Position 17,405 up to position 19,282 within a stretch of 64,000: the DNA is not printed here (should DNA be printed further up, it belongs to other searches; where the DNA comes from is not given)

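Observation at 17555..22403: Catalytic-subunit-free c-c-b-c cytochrome operon with about 35 c-haem sites and two different quinone-module types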

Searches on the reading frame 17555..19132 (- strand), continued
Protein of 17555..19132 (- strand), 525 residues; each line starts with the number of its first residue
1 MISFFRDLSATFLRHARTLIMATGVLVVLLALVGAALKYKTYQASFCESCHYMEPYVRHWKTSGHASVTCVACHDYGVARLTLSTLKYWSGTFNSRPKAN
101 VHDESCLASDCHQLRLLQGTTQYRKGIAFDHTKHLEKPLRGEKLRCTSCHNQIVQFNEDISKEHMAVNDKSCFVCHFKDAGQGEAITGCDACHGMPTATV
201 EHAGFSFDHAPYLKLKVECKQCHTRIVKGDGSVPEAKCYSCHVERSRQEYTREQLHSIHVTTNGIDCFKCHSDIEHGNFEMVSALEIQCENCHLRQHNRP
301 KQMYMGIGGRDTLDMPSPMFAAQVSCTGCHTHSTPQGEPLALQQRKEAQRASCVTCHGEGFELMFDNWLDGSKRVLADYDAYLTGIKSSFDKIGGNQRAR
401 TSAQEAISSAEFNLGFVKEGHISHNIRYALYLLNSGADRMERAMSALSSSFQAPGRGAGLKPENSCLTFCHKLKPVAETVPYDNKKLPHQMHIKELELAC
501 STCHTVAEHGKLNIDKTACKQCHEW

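Call 37: search_solved_structures(query=A1, max_evalue=0.01, show_alignments=2)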
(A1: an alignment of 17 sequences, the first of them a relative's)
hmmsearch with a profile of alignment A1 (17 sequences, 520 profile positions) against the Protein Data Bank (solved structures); distinct sequences matched with E-value up to 0.01: 11.
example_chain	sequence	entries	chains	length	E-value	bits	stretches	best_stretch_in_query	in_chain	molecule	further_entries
6i5b_A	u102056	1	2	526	4.7e-16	61.4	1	217-441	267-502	Uncharacterized protein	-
2j7a_C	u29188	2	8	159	4.4e-10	41.7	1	21-76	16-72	CYTOCHROME C QUINOL DEHYDROGENASE NRFH | NAPC/NIRT CYTOCHROME C FAMILY PROTEIN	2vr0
8k9e_A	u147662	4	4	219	6.8e-07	31.1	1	246-290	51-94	Cytochrome c7-like domain-containing protein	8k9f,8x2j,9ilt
6lod_A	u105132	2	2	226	4.3e-06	28.5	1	198-292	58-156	MULTIHEME_CYTC domain-containing protein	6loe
8bcx_A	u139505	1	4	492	0.0014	20.2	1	313-445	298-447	Nitrite reductase (cytochrome; ammonia-forming)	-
6btm_A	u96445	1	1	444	0.0017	20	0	481-519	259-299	Alternative Complex III subunit A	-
3bng_A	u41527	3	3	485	0.0024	19.4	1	317-443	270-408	Cytochrome c-552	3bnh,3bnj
1fs7_A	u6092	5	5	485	0.0024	19.4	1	317-443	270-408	CYTOCHROME C NITRITE REDUCTASE | Cytochrome c-552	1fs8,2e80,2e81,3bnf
1fs9_A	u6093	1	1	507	0.0026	19.3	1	317-443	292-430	CYTOCHROME C NITRITE REDUCTASE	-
6f0k_A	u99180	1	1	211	0.0028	19.2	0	250-289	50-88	Cytochrome c family protein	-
1qdb_A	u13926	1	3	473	0.0063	18.1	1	317-440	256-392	CYTOCHROME C NITRITE REDUCTASE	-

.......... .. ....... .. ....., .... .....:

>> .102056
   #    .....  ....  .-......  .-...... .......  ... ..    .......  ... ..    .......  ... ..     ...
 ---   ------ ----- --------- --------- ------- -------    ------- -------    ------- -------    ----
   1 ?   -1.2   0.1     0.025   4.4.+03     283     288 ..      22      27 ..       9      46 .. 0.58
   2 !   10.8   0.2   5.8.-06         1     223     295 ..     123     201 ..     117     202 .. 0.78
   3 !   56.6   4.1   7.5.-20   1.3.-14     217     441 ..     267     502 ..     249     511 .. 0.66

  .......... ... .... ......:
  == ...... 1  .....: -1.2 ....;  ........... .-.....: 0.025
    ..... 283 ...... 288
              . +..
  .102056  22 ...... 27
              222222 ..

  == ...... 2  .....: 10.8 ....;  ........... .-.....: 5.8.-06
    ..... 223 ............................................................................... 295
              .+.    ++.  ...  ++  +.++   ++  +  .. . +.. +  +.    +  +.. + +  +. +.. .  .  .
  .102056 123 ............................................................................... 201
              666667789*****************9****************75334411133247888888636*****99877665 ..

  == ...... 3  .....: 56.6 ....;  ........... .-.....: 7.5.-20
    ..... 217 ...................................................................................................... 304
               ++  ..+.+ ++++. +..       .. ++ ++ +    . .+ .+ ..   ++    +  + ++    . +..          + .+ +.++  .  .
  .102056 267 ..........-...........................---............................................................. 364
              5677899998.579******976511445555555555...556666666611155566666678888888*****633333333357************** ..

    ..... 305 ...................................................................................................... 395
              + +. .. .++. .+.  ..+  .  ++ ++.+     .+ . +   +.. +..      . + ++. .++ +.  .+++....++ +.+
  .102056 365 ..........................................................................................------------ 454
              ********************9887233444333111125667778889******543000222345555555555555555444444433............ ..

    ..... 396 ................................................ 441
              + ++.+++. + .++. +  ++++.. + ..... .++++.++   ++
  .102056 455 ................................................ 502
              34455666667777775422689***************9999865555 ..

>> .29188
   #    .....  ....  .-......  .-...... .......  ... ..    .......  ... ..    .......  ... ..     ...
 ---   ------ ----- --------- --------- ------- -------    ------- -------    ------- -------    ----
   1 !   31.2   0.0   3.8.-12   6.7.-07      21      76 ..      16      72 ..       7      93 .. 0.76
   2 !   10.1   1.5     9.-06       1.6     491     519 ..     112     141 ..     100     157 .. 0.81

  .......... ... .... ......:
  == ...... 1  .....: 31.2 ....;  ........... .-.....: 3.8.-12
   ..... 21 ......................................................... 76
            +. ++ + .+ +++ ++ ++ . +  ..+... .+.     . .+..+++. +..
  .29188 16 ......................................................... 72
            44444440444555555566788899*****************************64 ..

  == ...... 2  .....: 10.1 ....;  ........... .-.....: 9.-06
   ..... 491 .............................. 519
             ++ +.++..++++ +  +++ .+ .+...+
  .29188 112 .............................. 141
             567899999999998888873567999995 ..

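Call 50: predict_structure(alignment_id=A1)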
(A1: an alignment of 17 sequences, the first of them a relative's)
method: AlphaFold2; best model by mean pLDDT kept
length: 525 residues; sequences in the alignment: 17
mean_pLDDT: 55.3   pTM: 0.44
mean pLDDT of the five models: 55.3, 53.2, 52.0, 50.4, 43.3
residues with pLDDT >= 90: 40; 70-90: 145; 50-70: 62; < 50: 278
segments of 3 or more residues with pLDDT < 50: 41-77, 91-129, 131-250, 259-297, 317-353
pLDDT, mean of each block of 10 residues (from residue 1): 78 77 80 65 38 39 37 45 52 41 42 43 37 43 40 31 28 29 29 39 36 38 28 37 40 51 42 27 22 39 64 53 29 31 35 52 71 91 94 86 90 87 77 90 91 86 77 74 81 81 73 80 70
secondary structure, 60 per line:
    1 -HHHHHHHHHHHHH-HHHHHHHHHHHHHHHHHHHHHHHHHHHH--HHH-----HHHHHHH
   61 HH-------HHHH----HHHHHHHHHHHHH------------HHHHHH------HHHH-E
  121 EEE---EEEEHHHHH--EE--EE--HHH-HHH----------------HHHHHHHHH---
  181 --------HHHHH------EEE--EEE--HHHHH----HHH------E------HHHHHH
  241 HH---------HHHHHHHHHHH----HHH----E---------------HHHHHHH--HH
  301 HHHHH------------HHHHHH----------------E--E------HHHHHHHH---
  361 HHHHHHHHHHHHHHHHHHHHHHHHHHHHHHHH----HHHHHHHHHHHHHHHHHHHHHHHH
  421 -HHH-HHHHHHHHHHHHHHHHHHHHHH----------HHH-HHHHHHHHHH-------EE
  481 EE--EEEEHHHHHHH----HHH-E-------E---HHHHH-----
elements in order: H2-14 H16-43 H54-62 H70-73 H78-90 H103-108 H115-118 E120-123 E127-130 H131-135 H169-177 H189-193 E200-202 E205-207 H210-214 H235-242 H252-262 H290-296 H299-305 H318-323 H350-357 H361-392 H397-420 H426-447 H462-471 E479-482 E485-488 H489-495 H516-520

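Call 56: find_homologous_proteins(query=L070:7971-9986:+, max_evalue=1e-20)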
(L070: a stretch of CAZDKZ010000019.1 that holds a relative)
Query L070:7971-9986:+ (671 aa): 133 proteins with E <= 1e-20 among 2944 candidates; the best 120 are listed.
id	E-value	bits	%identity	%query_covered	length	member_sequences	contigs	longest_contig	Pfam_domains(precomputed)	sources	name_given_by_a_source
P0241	0.0e+0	1562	100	97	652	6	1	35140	PF09699.16,PF14537.12,PF03264.20,PF02085.22,PF14522.12,PF22113.2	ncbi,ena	-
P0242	0.0e+0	1263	78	97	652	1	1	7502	PF14537.12,PF03264.20,PF02085.22,PF14522.12,PF22113.2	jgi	-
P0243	0.0e+0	1141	70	97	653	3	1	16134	PF09699.16,PF14537.12,PF03264.20,PF02085.22,PF14522.12,PF22113.2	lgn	-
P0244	0.0e+0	1111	69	97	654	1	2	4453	PF14537.12,PF02085.22,PF14522.12,PF22113.2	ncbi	-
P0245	0.0e+0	1039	64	97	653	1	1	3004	PF14537.12,PF02085.22,PF14522.12,PF22113.2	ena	-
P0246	1.1e-296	1004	62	97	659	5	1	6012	PF14537.12,PF03264.20,PF02085.22,PF14522.12,PF22113.2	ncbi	-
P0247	2.3e-295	999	62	97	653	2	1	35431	PF14537.12,PF03264.20,PF02085.22,PF14522.12,PF22113.2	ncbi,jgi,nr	ncbi:MAG: hypothetical protein GXO70_00835 [Acidobacteria bacterium]|nr:hypothetical protein [Acidob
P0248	1.4e-292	990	61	97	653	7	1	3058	PF14537.12,PF03264.20,PF02085.22,PF14522.12,PF22113.2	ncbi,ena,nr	ncbi:MAG: hypothetical protein DRJ08_06435 [Acidobacteria bacterium]|nr:MAG: hypothetical protein DR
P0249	1.5e-291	987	61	96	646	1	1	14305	PF14537.12,PF02085.22,PF14522.12,PF22113.2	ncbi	-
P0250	9.3e-291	984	61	97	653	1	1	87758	PF14537.12,PF02085.22,PF14522.12,PF22113.2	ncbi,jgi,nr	ncbi:MAG: hypothetical protein GXO69_06330 [Acidobacteria bacterium]|nr:hypothetical protein [Acidob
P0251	4.6e-290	982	60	97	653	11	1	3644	PF09699.16,PF14537.12,PF03264.20,PF02085.22,PF14522.12,PF22113.2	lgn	-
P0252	1.7e-267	907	58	97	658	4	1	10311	PF14537.12,PF03264.20,PF02085.22,PF14522.12,PF22113.2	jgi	-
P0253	7.5e-263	892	56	97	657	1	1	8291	PF14537.12,PF03264.20,PF02085.22,PF14522.12,PF22113.2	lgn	-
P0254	6.9e-198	677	45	96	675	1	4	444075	PF14537.12,PF02085.22,PF14522.12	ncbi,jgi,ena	-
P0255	8.2e-198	677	47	96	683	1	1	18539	PF14537.12,PF03264.20,PF02085.22,PF14522.12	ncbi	-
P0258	2.3e-190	652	45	95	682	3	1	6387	PF14537.12,PF03264.20,PF02085.22,PF14522.12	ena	-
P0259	2.1e-189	649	44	99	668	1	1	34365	PF14537.12,PF03264.20,PF02085.22,PF14522.12,PF22113.2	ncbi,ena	-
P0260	1.4e-142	494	40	87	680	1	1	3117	PF14537.12,PF03264.20,PF02085.22,PF14522.12,PF22113.2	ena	-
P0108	1.3e-139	485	39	94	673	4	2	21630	PF14537.12,PF03264.20,PF02085.22,PF14522.12,PF22113.2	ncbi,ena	-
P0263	4.3e-139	483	39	85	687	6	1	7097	PF14537.12,PF03264.20,PF02085.22,PF14522.12,PF22113.2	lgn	-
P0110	2.4e-137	477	36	99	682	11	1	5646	PF14537.12,PF03264.20,PF02085.22,PF14522.12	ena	-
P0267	4.0e-137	476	38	93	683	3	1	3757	PF14537.12,PF03264.20,PF02085.22,PF14522.12,PF22113.2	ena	-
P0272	2.3e-135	471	36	98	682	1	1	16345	PF14537.12,PF03264.20,PF02085.22,PF14522.12,PF22113.2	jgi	-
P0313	1.2e-111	392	34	94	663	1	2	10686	PF14537.12,PF03264.20,PF02085.22,PF14522.12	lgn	-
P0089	2.7e-110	388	38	72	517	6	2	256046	PF14537.12,PF03264.20,PF02085.22,PF14522.12,PF22113.2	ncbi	-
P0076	5.2e-110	387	37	73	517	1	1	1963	PF14537.12,PF03264.20,PF02085.22,PF14522.12,PF22113.2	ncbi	-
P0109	1.5e-106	375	36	75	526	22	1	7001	PF14537.12,PF03264.20,PF02085.22,PF14522.12,PF22113.2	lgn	-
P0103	4.3e-105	371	36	73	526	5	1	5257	PF14537.12,PF03264.20,PF02085.22,PF14522.12,PF22113.2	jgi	-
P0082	8.5e-104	366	37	72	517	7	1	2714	PF14537.12,PF03264.20,PF02085.22,PF14522.12,PF22113.2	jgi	-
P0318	1.5e-98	349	32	93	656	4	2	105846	PF14537.12,PF13435.12,PF03264.20,PF02085.22,PF14522.12,PF22113.2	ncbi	-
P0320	3.5e-94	334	37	65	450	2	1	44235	PF14537.12,PF22678.2,PF03264.20,PF02085.22,PF14522.12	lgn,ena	-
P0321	5.5e-92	327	30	93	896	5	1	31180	PF14537.12,PF03264.20,PF02085.22,PF14522.12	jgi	jgi:nitrate/TMAO reductase-like tetraheme cytochrome c subunit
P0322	3.4e-91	325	34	73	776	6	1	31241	PF14537.12,PF03264.20,PF02085.22,PF14522.12,PF22113.2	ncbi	-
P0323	1.8e-84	302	32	96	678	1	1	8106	PF14537.12,PF03264.20,PF02085.22,PF14522.12,PF22113.2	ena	-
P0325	2.3e-82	295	31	91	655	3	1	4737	PF14537.12,PF03264.20,PF02085.22,PF14522.12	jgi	-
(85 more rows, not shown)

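Call 63: predict_structure(alignment_id=A3)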
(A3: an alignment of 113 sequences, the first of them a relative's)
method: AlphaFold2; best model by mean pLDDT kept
length: 525 residues; sequences in the alignment: 113
mean_pLDDT: 80.2   pTM: 0.66
mean pLDDT of the five models: 80.2, 79.6, 79.3, 74.1, 70.4
residues with pLDDT >= 90: 108; 70-90: 334; 50-70: 65; < 50: 18
segments of 3 or more residues with pLDDT < 50: 153-159, 287-296
pLDDT, mean of each block of 10 residues (from residue 1): 83 87 92 87 78 69 77 75 76 61 76 76 76 79 77 50 64 85 81 76 78 83 79 82 74 83 76 77 52 56 89 83 63 60 78 80 90 96 96 90 96 95 92 96 93 92 88 86 89 87 85 88 76
secondary structure, 60 per line:
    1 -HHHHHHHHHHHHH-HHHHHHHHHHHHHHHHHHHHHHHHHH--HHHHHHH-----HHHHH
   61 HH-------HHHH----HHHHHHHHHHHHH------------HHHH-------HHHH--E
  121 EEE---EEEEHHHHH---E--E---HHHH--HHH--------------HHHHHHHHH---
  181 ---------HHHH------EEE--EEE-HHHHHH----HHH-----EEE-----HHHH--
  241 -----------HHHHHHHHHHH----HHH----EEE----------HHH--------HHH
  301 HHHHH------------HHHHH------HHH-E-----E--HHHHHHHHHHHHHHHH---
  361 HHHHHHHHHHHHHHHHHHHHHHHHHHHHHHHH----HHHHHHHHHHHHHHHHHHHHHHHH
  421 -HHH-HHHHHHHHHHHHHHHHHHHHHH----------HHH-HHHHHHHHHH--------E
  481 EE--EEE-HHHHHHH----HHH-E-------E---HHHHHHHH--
elements in order: H2-14 H16-41 H44-50 H56-62 H70-73 H78-90 H103-106 H114-117 E120-123 E127-130 H131-135 H146-149 H169-177 H190-193 E200-202 E205-207 H209-214 E227-229 H235-238 H252-262 E274-276 H298-305 H318-322 H342-357 H361-392 H397-420 H426-447 H462-471 E480-482 E485-487 H489-495 H516-523

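Call 65: fold_search(model_id=the predicted structure, library=pdb)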
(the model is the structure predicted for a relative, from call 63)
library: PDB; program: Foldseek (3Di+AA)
matches with E <= 10: 111; with E <= 0.001: 0
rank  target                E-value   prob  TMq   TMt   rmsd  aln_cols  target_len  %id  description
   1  1gu6_A                7.8e-02  0.94  0.17  0.19   7.5       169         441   12  Structure of the Periplasmic Cytochrome c Nitrite Reductase from Escherichia coli (released 2002-03-08)
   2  4rkm_G                1.1e-01  0.97  0.15  0.12  10.5       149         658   13  Wolinella succinogenes octaheme sulfite reductase MccA, form I (released 2015-02-04)
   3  2rf7_A                1.3e-01  0.98  0.20  0.23   6.0       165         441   12  Crystal structure of the escherichia coli nrfa mutant Q263E (released 2008-03-25)
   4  4rkn_B                1.6e-01  0.96  0.16  0.13  10.4       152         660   14  Wolinella succinogenes octaheme sulfite reductase MccA, form II (released 2015-02-04)
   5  4wjy_A                1.8e-01  0.97  0.20  0.23   6.0       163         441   13  Esherichia coli nitrite reductase NrfA H264N (released 2015-03-11)
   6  1qdb_A                2.0e-01  0.96  0.20  0.22   5.8       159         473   19  CYTOCHROME C NITRITE REDUCTASE (released 1999-08-18)
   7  4rkm_B                2.3e-01  0.99  0.15  0.13   7.1       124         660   12  Wolinella succinogenes octaheme sulfite reductase MccA, form I (released 2015-02-04)
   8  8bcx_B                2.6e-01  0.54  0.21  0.25  18.4       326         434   12  Crystal structure of NrfA-1 from Geobacter metallireducens (released 2023-08-30)
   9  8bcx_C                2.8e-01  0.47  0.21  0.24  18.6       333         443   12  Crystal structure of NrfA-1 from Geobacter metallireducens (released 2023-08-30)
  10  6v0a_C                4.6e-01  0.93  0.22  0.25   5.2       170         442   12  Crystal structure of cytochrome c nitrite reductase from the bacterium Geobacter lovleyi with bound sulfate (released 2020-06-17)
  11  9a2i_MODEL_1_A        5.1e-01  0.23  0.09  0.08  13.9       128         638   12  Model of E. coli DnaK by in-cell photo-crosslinking MS and deep learning (released 2023-02-24)
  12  8bcx_D                5.6e-01  0.33  0.21  0.24  18.7       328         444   13  Crystal structure of NrfA-1 from Geobacter metallireducens (released 2023-08-30)
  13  4rkm_A                5.9e-01  0.93  0.15  0.12   7.2       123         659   12  Wolinella succinogenes octaheme sulfite reductase MccA, form I (released 2015-02-04)
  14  4rkn_C                8.4e-01  0.66  0.15  0.12  10.5       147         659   14  Wolinella succinogenes octaheme sulfite reductase MccA, form II (released 2015-02-04)
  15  8bcx_A                9.7e-01  0.25  0.21  0.25  18.4       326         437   12  Crystal structure of NrfA-1 from Geobacter metallireducens (released 2023-08-30)
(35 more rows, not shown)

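Call 74: search_protein_representatives(protein=window:17555-19132:-)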
Query: 525 residues. Proteins with E-value up to 0.001 (for the whole library): 1213; up to 1e-10: 601; up to 1e-30: 282. The best 150 are listed.
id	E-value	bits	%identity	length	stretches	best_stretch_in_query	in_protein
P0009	6.2e-261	882.8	69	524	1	1-525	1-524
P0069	6.6e-157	539.6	44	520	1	1-524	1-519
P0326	7.1e-136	470.2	39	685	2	3-524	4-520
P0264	7.4e-127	440.4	36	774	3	6-510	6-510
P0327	4.5e-121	421.3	38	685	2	2-524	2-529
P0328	1.0e-118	413.6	36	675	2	3-524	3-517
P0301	2.1e-117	409.2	36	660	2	21-523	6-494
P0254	1.3e-115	403.3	38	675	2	20-524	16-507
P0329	1.3e-113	396.7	33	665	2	18-524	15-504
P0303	1.1e-112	393.6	36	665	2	21-524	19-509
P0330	1.2e-111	390.3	39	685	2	6-524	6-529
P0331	9.3e-111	387.3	38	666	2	12-524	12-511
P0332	2.2e-110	386.0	38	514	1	4-524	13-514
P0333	9.0e-110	384.0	34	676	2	3-524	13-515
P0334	9.7e-108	377.3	36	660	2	17-524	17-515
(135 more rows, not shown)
